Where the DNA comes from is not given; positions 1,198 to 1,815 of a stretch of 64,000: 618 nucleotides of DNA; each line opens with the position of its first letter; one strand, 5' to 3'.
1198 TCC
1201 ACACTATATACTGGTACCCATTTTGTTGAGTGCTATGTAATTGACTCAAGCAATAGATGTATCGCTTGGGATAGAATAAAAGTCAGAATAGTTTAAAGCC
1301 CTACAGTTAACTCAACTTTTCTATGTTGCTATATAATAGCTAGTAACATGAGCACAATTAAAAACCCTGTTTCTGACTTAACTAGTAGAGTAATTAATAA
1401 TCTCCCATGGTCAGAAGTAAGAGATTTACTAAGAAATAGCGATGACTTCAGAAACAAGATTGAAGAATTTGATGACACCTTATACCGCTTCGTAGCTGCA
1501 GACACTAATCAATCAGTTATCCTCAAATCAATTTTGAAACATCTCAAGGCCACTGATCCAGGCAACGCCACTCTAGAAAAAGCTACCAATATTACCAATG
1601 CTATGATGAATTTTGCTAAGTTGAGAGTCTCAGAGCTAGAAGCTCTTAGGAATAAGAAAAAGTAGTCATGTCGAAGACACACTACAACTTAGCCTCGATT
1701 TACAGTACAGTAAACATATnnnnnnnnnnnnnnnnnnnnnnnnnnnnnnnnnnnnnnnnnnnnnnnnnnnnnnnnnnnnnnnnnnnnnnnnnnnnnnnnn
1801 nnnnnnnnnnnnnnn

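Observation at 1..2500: AT-rich candidate defence module: CD-NTase/SMODS-like nucleotidyltransferase + small ORF + XRE regulator + convergent single-HKD PLD nuclease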

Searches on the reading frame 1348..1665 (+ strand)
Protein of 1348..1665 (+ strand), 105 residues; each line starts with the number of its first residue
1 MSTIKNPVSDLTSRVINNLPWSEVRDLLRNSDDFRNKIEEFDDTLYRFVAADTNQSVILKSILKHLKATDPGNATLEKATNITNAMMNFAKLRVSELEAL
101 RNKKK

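Call 5: search_protein_families(library=pfam, proteins=[window:1348-1662:+], max_evalue=1)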
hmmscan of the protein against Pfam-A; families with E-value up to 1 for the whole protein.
window:1348-1662:+ (105 aa): 1 family
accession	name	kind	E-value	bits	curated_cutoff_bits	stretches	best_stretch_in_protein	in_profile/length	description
PF17206.9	SeqA_N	-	0.051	13.3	23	1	40-54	5-19/36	SeqA protein N-terminal domain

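Call 6: search_protein_families(library=padloc, proteins=[window:1348-1662:+], max_evalue=1)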
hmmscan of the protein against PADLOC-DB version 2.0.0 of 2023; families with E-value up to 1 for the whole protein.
window:1348-1662:+ (105 aa): 0 families

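Call 7: search_protein_families(library=ncbifam, proteins=[window:1348-1662:+], max_evalue=1)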
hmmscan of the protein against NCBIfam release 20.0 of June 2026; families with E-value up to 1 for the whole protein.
window:1348-1662:+ (105 aa): 0 families

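Call 8: find_encoding_contigs(protein=window:1348-1665:+, flank=10000, max_places=6)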
Protein window:1348-1665:+ (105 aa): 1 contig read that carries it; 1 place shown.
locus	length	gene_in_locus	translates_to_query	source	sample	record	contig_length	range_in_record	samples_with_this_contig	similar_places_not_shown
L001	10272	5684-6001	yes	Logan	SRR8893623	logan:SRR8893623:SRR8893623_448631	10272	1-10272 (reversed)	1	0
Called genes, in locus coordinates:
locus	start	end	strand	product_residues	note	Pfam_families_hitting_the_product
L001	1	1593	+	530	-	?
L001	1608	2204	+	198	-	PF01551:Peptidase_M23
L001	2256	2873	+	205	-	PF01726:LexA_DNA_bind, PF00717:Peptidase_S24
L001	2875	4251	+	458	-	PF18145:SAVED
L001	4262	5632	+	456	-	PF18144:SMODS, PF18134:AGS_C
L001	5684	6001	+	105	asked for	-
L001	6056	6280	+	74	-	PF13560:HTH_31 (weak), PF12844:HTH_19 (weak), PF01381:HTH_3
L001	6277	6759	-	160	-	PF13091:PLDc_2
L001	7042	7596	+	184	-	-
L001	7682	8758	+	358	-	PF04055:Radical_SAM (faint)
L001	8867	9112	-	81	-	-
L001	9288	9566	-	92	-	-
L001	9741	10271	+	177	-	?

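Call 12: search_protein_families(library=pfam, proteins=[L001:13-1590:+, L001:1596-2201:+, L001:2256-2870:+, L001:2875-4248:+, L001:4262-5629:+], max_evalue=0.1)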
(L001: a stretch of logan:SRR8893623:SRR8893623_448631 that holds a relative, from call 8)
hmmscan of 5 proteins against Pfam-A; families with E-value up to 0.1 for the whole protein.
L001:13-1590:+ (526 aa): 7 families
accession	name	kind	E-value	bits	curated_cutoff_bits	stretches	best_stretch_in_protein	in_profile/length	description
PF19044.6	P-loop_TraG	-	1.7e-25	90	25.8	1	184-492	26-348/413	TraG P-loop domain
PF12846.13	AAA_10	-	3.9e-15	56.2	27.5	1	185-479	19-319/362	AAA-like domain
PF01935.23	DUF87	-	1.2e-10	42.3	23.2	1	192-377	28-194/220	Helicase HerA, central domain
PF11130.14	TraC_F_IV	-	0.0098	15.4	28.1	1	59-132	300-372/375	TraC protein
PF13401.12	AAA_22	-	0.019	15.7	27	0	190-230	8-50/130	AAA domain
PF00270.35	DEAD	-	0.03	14.5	26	0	187-227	14-57/167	DEAD/DEAH box helicase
PF19027.5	DUF5752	-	0.047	13.5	23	0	102-161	66-126/208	Family of unknown function (DUF5752)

L001:1596-2201:+ (202 aa): 1 family
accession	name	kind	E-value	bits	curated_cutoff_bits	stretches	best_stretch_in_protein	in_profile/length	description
PF01551.29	Peptidase_M23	-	2e-29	102.1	28.7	1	99-194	2-96/96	Peptidase family M23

L001:2256-2870:+ (205 aa): 3 families
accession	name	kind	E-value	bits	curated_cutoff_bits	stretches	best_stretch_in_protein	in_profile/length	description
PF00717.28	Peptidase_S24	-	2.3e-27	95.4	23.3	1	82-199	1-116/116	Peptidase S24-like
PF01726.22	LexA_DNA_bind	-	3.8e-10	39.8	23.7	1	5-66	1-62/65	LexA DNA binding domain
PF13730.12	HTH_36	-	0.0034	17.6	25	1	8-60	3-55/55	Helix-turn-helix domain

L001:2875-4248:+ (458 aa): 2 families
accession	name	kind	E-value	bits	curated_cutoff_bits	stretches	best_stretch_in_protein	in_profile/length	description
PF18145.6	SAVED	-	6.6e-10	39.4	26.2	1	333-447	76-184/190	SMODS-associated and fused to various effectors sensor domain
PF04471.18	Mrr_cat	-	0.0022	18.5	21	1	11-76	6-66/115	Restriction endonuclease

L001:4262-5629:+ (456 aa): 3 families
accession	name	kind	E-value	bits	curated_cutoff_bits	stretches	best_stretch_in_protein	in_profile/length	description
PF18134.7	AGS_C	-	1.6e-29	103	26.7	1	330-455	4-128/129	Adenylyl/Guanylyl and SMODS C-terminal sensor domain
PF18144.7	SMODS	-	1.7e-21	77.6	26.5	1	1-169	1-164/164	Second Messenger Oligonucleotide or Dinucleotide Synthetase domain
PF18765.7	Polbeta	-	0.017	15.7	26.9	0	46-81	13-45/93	Polymerase beta, Nucleotidyltransferase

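Call 13: search_protein_families(library=padloc, proteins=[L001:13-1590:+, L001:1596-2201:+, L001:2256-2870:+, L001:2875-4248:+, L001:4262-5629:+], max_evalue=0.01)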
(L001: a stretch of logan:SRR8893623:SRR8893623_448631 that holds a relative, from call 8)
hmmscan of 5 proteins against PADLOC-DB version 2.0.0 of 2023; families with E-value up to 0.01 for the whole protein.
L001:13-1590:+ (526 aa): 4 families
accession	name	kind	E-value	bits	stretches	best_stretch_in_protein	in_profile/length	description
PDLC04140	mad8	-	1.4e-22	78.7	1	186-520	26-310/314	mads_8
PDLC04103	HerA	-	3.2e-06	23.8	1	189-248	174-235/579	-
PDLC04107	HerA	-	0.00026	18.1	1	168-240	152-223/306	-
PDLC01055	HerA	-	0.00044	17.2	1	417-497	441-512/532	Type III coevolved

L001:1596-2201:+ (202 aa): 0 families

L001:2256-2870:+ (205 aa): 0 families

L001:2875-4248:+ (458 aa): 13 families
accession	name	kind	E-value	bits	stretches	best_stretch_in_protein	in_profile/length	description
PDLC02012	SAVED5--SAVED_TIR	-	9.3e-15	52.6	1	170-450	123-387/404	-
PDLC03852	LmuA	-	6e-10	37.6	1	9-138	18-141/336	-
PDLC00741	Effector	-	2.3e-07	27.7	1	335-433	371-468/489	Endonuclease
PDLC02004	SAVED3--SAVED_PDDEXK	-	2.4e-07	28.2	1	330-440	365-474/490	-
PDLC00752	Effector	-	2.5e-07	27.9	1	331-441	381-491/508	Endonuclease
PDLC00737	Effector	-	4.5e-07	27.2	1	335-442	384-491/506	Endonuclease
PDLC00750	Effector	-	1.1e-06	25.7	1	400-432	414-445/465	Endonuclease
PDLC02005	SAVED3--SAVED_PDDEXK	-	1.5e-06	25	1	337-433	368-463/483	-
PDLC02006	SAVED3--SAVED_PDDEXK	-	8.1e-06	22.9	1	406-440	418-451/463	-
PDLC00728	Effector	-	1.9e-05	21.8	1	380-436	336-391/432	TIR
PDLC02011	SAVED4--SAVED_TM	-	4.1e-05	21.3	1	334-456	163-273/278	-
PDLC00748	Effector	-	8.8e-05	19.3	1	221-450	249-470/473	Endonuclease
PDLC00746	Effector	-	0.0035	14.4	1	404-448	337-382/389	Endonuclease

L001:4262-5629:+ (456 aa): 38 families (the best 25 are shown)
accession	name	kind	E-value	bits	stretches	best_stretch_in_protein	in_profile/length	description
PDLC00822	Cyclase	-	3.3e-68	228.7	2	140-317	181-355/375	oligonucleotide-cyclase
PDLC00773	Cyclase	-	1.1e-61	207.2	1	3-312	3-302/334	oligonucleotide-cyclase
PDLC00796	Cyclase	-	4.5e-50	169.2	1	1-455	1-429/432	oligonucleotide-cyclase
PDLC00810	Cyclase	-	1.4e-46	157.5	1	4-302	5-294/335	oligonucleotide-cyclase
PDLC00793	Cyclase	-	3.5e-42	143.1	1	1-455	1-460/462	oligonucleotide-cyclase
PDLC00823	Cyclase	-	2.8e-36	123.6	1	6-306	8-283/285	oligonucleotide-cyclase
PDLC00785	Cyclase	-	3.8e-29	100.2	3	328-455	317-441/443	oligonucleotide-cyclase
PDLC00809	Cyclase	-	2.2e-28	97.7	1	3-306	4-294/295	oligonucleotide-cyclase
PDLC00824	Cyclase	-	7.3e-28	95.6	1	12-455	20-445/466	oligonucleotide-cyclase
PDLC00770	Cyclase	-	3.9e-26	90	2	345-447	395-499/509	oligonucleotide-cyclase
PDLC00778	Cyclase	-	4.3e-26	89.7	1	175-455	179-453/455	oligonucleotide-cyclase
PDLC00798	Cyclase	-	1.1e-24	85.6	1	1-306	1-297/344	oligonucleotide-cyclase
PDLC00818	Cyclase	-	7.9e-21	72.9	1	1-312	1-300/322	oligonucleotide-cyclase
PDLC00787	Cyclase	-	4.3e-17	60.4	1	1-312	1-309/333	oligonucleotide-cyclase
PDLC00774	Cyclase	-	3.3e-16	57.4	1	4-311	5-292/316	oligonucleotide-cyclase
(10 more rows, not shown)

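Call 15: find_homologous_proteins(query=L001:4262-5629:+, max_evalue=1e-10)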
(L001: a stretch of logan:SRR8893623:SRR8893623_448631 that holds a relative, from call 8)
Query L001:4262-5629:+ (456 aa): 181 proteins with E <= 1e-10 among 3974 candidates; the best 120 are listed.
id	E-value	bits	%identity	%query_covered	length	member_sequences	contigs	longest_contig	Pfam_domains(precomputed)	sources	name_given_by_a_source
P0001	0.0e+0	1046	100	100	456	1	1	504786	PF18144.8,PF18134.8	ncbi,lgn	-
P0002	3.4e-244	829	78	100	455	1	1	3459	PF18144.8,PF18134.8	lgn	-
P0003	2.2e-228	777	73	100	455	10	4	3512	PF18144.8,PF18134.8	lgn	-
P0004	2.3e-211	720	68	100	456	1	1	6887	PF18144.8,PF18134.8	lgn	-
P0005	2.5e-211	720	68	100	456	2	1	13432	PF18144.8,PF18134.8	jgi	jgi:predicted nucleotidyltransferase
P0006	4.2e-210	716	68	100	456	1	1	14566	PF18144.8,PF18134.8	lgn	-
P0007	3.2e-203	694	65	100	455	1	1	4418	PF18144.8,PF18134.8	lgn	-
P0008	3.2e-188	644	62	100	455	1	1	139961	PF18144.8,PF18134.8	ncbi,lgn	-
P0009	3.2e-176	605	58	100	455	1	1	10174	PF18144.8,PF18134.8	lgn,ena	-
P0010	3.3e-174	598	58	100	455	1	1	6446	PF18144.8,PF18134.8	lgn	-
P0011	8.4e-169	580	56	100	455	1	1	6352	PF18144.8,PF18134.8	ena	-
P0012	2.3e-142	493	70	67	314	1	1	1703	PF18144.8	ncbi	-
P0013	2.8e-139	483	51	98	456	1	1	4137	PF18144.8,PF18134.8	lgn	-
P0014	4.1e-137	476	50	99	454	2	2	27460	PF18144.8,PF18134.8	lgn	-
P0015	6.0e-133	462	49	98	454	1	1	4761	PF18144.8,PF18134.8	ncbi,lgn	-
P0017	1.5e-126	441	49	98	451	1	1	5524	PF18144.8,PF18134.8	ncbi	ncbi:MAG: nucleotide-binding domain-containing protein [Candidatus Levyibacteriota bacterium]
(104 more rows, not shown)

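Call 16: list_cluster_members(proteins=[P0001, P0008, P0017])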
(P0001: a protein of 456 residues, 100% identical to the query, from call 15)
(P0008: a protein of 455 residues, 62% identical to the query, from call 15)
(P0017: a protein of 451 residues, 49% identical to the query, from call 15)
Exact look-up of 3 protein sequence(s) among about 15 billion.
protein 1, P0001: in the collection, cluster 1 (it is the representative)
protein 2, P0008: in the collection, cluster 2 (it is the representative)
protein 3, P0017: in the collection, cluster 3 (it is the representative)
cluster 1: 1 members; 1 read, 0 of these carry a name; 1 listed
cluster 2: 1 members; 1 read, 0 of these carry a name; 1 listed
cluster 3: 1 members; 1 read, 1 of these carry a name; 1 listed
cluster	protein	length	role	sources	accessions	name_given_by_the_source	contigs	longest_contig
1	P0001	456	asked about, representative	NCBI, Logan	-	-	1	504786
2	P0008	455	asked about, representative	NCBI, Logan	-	-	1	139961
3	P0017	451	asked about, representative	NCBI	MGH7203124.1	MAG: nucleotide-binding domain-containing protein [Candidatus Levyibacteriota bacterium]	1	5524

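Call 17: find_encoding_contigs(protein=P0008, flank=8000, max_places=3)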
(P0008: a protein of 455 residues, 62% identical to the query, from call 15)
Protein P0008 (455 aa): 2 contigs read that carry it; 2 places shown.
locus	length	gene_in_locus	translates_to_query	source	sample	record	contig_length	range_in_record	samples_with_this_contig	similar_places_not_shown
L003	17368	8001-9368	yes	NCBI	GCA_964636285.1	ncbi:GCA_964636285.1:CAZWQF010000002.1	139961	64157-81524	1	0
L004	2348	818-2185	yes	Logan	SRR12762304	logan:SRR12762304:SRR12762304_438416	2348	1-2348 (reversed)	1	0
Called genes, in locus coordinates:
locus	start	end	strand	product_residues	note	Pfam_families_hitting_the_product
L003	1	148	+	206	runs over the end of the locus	PF26593:TraC-like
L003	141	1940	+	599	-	PF01935:DUF87, PF12846:AAA_10, PF19044:P-loop_TraG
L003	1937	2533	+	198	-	PF01551:Peptidase_M23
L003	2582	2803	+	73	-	PF13560:HTH_31, PF01381:HTH_3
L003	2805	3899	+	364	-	-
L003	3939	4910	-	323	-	PF00145:DNA_methylase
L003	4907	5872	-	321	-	PF00145:DNA_methylase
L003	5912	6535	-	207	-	PF01726:LexA_DNA_bind, PF00717:Peptidase_S24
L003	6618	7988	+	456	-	PF18145:SAVED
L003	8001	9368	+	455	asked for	PF18144:SMODS, PF18134:AGS_C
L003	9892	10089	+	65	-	PF13560:HTH_31, PF12844:HTH_19, PF01381:HTH_3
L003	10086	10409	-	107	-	-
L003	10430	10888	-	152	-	PF13091:PLDc_2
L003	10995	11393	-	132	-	PF00903:Glyoxalase, PF22677:Ble-like_N (weak)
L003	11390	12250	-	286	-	PF00561:Abhydrolase_1 (weak), PF12146:Hydrolase_4 (weak), PF08538:DUF1749 (weak)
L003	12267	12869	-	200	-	PF09864:MliC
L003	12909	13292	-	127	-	PF07883:Cupin_2, PF02311:AraC_binding (faint)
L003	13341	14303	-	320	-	PF01636:APH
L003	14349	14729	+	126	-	PF00903:Glyoxalase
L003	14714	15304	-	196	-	PF00702:Hydrolase, PF13419:HAD_2 (weak)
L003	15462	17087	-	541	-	PF13424:TPR_12, PF13431:TPR_17 (faint), PF00515:TPR_1 (faint), PF13181:TPR_8 (faint), PF13374:TPR_10 (faint), PF13428:TPR_14 (faint), PF07719:TPR_2 (weak), PF13432:TPR_16, +1 more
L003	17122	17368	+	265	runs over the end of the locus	PF19077:Big_13 (faint), PF17936:Big_6 (faint), PF09136:Glucodextran_B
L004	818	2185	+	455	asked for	PF18144:SMODS, PF18134:AGS_C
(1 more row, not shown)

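Call 18: find_encoding_contigs(protein=P0006, flank=8000, max_places=3)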
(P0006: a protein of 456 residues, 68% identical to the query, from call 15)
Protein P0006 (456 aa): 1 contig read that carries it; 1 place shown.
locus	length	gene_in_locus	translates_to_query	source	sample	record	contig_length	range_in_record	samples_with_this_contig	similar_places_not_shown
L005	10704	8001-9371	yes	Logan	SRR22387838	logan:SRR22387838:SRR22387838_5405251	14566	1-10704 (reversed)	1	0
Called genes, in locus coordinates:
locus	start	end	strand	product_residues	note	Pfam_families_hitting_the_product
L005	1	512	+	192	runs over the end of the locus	-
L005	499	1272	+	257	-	PF13427:AadA_C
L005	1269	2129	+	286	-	PF00561:Abhydrolase_1, PF12697:Abhydrolase_6 (weak), PF12146:Hydrolase_4 (weak)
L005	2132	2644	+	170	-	PF13527:Acetyltransf_9 (weak), PF13420:Acetyltransf_4 (weak), PF00583:Acetyltransf_1, PF13673:Acetyltransf_10, PF13508:Acetyltransf_7, PF08445:FR47 (weak)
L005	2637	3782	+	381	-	PF07690:MFS_1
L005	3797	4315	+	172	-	PF00583:Acetyltransf_1, PF13673:Acetyltransf_10, PF13508:Acetyltransf_7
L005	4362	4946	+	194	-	-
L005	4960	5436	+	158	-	-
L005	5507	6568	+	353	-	PF02661:Fic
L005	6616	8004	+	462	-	PF18145:SAVED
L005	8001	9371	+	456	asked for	PF18144:SMODS, PF18134:AGS_C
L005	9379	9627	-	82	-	PF12844:HTH_19, PF13560:HTH_31, PF01381:HTH_3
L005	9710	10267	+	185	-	-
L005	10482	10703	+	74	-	?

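Call 28: search_solved_structures(query=L001:4262-5629:+, max_evalue=0.01)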
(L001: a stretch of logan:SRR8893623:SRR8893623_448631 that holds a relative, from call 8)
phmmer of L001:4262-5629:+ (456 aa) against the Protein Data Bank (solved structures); distinct sequences matched with E-value up to 0.01: 10.
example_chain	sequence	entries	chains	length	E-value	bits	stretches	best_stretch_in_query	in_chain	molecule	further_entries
9sa4_A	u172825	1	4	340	3.9e-46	160.9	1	4-312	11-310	CD-NTase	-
9sa5_A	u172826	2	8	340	1.5e-45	159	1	4-312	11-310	CD-NTase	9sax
7ljl_A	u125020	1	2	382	6.4e-27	97.5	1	143-308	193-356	Cyclic AMP-AMP-GMP synthase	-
7d48_A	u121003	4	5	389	6.9e-27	97.4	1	143-308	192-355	Cyclic AMP-AMP-GMP synthase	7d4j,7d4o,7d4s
7to3_C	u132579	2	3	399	1.1e-26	96.8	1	143-308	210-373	Cyclic AMP-AMP-GMP synthase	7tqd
7ljm_A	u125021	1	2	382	1.5e-26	96.3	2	142-309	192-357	CD-NTase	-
7d4u_A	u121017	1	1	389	1.8e-25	92.8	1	143-308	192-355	Cyclic AMP-AMP-GMP synthase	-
6p8u_A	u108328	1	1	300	5.4e-09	38.5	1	4-212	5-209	Nucleotidyltransferase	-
6p82_A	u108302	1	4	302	5.5e-09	38.4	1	4-212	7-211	Nucleotidyltransferase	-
6p8j_C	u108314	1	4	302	1.3e-07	33.9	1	4-212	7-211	Nucleotidyltransferase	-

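Call 29: search_solved_structures(query=L001:2875-4248:+, max_evalue=1)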
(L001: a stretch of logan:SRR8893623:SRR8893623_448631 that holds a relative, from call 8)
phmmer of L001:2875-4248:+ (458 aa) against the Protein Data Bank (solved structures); distinct sequences matched with E-value up to 1: 3.
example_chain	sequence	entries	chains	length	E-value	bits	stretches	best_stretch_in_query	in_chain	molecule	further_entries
6vm6_A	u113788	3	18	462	0.0068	18.6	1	400-438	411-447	SAVED domain-containing protein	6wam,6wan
6vm5_A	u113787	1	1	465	0.007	18.6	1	406-435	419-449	SAVED domain-containing protein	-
8ysq_A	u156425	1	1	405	0.13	14.4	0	407-440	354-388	SAVED domain-containing protein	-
